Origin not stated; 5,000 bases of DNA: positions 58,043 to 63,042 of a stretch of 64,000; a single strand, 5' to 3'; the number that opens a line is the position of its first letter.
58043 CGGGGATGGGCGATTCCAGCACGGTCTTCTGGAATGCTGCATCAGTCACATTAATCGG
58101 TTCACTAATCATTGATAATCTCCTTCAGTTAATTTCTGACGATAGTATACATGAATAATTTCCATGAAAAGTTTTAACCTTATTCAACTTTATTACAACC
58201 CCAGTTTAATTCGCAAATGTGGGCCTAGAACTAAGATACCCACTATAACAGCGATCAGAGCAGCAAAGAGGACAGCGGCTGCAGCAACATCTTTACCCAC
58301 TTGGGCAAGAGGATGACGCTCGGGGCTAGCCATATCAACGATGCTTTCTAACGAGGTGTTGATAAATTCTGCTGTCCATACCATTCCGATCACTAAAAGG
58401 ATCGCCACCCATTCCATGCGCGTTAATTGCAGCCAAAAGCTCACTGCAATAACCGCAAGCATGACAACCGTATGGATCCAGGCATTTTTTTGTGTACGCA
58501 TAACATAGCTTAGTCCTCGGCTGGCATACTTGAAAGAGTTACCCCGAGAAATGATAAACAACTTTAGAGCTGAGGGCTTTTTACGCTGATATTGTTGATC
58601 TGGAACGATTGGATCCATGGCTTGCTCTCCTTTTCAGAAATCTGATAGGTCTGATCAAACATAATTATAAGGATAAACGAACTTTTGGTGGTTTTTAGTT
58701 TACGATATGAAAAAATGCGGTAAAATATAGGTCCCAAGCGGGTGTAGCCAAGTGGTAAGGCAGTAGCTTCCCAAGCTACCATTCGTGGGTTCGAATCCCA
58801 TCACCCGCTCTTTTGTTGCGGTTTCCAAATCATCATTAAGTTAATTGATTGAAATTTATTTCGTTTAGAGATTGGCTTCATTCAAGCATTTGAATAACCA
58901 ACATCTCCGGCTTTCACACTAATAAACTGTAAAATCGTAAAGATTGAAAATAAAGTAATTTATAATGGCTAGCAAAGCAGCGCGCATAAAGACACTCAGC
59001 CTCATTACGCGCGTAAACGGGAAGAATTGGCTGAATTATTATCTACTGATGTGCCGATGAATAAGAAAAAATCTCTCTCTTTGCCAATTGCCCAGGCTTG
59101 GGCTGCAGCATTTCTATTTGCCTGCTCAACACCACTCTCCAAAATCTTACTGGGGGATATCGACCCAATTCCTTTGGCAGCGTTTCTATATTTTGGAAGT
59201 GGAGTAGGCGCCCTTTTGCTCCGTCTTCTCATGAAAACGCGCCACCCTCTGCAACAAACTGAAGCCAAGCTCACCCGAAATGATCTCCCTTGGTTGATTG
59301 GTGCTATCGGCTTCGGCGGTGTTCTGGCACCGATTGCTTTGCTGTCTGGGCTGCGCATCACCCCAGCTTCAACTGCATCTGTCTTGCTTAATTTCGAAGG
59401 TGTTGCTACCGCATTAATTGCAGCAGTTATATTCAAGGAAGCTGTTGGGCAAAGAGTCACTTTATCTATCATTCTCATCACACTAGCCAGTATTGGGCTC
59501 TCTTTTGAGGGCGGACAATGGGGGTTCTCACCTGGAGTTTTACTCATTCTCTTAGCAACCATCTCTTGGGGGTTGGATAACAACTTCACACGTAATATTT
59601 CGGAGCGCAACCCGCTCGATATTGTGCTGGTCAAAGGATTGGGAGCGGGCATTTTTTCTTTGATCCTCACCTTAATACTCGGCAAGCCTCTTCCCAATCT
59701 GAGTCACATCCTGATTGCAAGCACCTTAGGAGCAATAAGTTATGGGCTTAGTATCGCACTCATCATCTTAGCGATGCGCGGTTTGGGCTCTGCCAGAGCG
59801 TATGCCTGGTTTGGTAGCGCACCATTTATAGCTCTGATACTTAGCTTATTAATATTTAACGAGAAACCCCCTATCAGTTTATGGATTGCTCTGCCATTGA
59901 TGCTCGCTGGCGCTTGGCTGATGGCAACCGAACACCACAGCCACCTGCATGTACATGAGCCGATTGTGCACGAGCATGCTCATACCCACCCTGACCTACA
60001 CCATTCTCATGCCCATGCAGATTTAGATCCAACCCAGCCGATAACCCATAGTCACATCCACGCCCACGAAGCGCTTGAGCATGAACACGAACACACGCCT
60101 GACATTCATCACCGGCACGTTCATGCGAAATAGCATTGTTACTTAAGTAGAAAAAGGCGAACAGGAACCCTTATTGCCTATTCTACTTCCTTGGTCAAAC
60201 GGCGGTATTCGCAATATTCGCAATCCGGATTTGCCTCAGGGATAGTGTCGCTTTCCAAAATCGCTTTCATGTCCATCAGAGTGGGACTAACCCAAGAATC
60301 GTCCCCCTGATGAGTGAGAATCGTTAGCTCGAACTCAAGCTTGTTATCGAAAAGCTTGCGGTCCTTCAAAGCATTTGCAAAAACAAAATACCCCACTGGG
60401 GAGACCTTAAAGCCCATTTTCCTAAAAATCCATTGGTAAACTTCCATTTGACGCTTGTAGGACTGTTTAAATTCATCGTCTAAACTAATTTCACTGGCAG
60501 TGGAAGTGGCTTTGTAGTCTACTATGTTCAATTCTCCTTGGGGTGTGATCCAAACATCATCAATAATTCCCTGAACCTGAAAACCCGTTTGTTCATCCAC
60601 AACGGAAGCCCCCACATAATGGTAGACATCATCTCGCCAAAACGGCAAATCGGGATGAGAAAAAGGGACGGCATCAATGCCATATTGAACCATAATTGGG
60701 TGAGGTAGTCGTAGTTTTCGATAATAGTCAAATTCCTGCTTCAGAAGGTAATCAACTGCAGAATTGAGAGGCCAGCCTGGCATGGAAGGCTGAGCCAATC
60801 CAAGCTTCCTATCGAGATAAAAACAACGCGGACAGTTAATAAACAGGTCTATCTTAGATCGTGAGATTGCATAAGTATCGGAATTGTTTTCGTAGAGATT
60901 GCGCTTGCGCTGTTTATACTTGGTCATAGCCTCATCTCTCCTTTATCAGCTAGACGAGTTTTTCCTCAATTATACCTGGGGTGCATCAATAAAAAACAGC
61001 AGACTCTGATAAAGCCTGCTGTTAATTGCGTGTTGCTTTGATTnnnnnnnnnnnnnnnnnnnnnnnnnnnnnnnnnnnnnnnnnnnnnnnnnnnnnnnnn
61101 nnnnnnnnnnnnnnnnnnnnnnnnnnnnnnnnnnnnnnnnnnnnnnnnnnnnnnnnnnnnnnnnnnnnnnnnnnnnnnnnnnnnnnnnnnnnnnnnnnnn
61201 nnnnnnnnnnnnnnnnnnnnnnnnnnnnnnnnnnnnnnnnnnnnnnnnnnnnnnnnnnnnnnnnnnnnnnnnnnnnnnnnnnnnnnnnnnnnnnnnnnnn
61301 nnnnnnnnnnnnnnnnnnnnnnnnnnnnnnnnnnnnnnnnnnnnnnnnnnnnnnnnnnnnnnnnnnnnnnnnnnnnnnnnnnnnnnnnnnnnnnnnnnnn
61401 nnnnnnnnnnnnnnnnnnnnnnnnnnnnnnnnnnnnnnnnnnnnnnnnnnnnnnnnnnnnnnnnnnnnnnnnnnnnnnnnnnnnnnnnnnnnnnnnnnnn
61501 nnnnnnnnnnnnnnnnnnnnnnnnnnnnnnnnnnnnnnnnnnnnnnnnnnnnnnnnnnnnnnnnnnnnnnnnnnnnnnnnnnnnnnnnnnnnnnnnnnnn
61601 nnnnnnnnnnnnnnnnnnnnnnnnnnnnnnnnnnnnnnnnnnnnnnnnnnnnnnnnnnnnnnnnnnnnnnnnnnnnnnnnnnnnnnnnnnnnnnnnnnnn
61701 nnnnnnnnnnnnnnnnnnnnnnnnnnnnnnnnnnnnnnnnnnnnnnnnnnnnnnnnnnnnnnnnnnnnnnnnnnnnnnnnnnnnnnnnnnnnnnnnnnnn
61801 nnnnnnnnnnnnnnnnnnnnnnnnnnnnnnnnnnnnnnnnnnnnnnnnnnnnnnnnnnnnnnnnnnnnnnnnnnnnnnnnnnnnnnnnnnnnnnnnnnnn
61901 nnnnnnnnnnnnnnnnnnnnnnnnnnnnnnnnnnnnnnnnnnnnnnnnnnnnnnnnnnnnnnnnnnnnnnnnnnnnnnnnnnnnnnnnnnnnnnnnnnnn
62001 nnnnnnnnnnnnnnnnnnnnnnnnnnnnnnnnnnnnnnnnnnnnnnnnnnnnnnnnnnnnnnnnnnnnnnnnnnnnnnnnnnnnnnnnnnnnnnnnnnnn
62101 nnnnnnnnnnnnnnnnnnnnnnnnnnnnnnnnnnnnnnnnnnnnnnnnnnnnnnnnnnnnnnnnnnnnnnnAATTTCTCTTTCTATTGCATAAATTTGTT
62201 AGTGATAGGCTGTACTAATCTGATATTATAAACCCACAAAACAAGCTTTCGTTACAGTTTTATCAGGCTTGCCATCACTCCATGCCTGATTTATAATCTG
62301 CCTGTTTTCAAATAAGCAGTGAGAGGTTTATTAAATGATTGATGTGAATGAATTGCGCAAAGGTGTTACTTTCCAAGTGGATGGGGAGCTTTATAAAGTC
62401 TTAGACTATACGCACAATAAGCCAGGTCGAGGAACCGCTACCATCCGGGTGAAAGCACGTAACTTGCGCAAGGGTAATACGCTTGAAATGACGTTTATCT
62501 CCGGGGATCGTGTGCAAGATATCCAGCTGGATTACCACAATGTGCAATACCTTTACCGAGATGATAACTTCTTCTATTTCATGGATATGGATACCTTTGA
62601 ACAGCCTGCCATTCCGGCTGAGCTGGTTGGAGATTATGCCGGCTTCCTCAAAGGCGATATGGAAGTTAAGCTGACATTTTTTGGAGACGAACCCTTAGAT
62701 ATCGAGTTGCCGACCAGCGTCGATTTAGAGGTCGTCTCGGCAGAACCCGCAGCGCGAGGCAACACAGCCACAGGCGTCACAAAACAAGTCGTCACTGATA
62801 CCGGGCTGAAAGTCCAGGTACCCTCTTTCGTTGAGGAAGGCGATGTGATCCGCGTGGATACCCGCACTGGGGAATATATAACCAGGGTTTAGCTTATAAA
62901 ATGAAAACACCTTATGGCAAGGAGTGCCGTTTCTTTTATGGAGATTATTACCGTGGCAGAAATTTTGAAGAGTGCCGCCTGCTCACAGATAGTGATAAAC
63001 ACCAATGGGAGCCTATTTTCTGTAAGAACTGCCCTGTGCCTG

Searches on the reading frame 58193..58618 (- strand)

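Call 48: search_protein_families(library=pfam, proteins=[window:58193-58618:-], max_evalue=0.0001)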
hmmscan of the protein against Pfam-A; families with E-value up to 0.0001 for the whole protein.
window:58193-58618:- (141 aa): 1 family
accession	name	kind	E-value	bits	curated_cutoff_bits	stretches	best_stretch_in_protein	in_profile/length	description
PF01219.24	DAGK_prokar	-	1.4e-33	115.2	22.3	1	30-131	1-102/102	Prokaryotic diacylglycerol kinase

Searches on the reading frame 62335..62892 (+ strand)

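Call 17: search_protein_families(library=pfam, proteins=[window:62335-62892:+], max_evalue=0.001)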
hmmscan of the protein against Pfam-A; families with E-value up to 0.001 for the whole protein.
window:62335-62892:+ (185 aa): 3 families
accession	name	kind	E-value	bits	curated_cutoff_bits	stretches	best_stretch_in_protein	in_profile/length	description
PF09285.17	Elong-fact-P_C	-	1.2e-23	83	25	1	129-184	1-56/56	Elongation factor P, C-terminal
PF08207.18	EFP_N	-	1.7e-21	76.4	23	1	4-60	2-58/58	Elongation factor P (EF-P) KOW-like domain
PF01132.26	EFP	-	1.4e-19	70.2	27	1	69-121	2-54/54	Elongation factor P (EF-P) OB domain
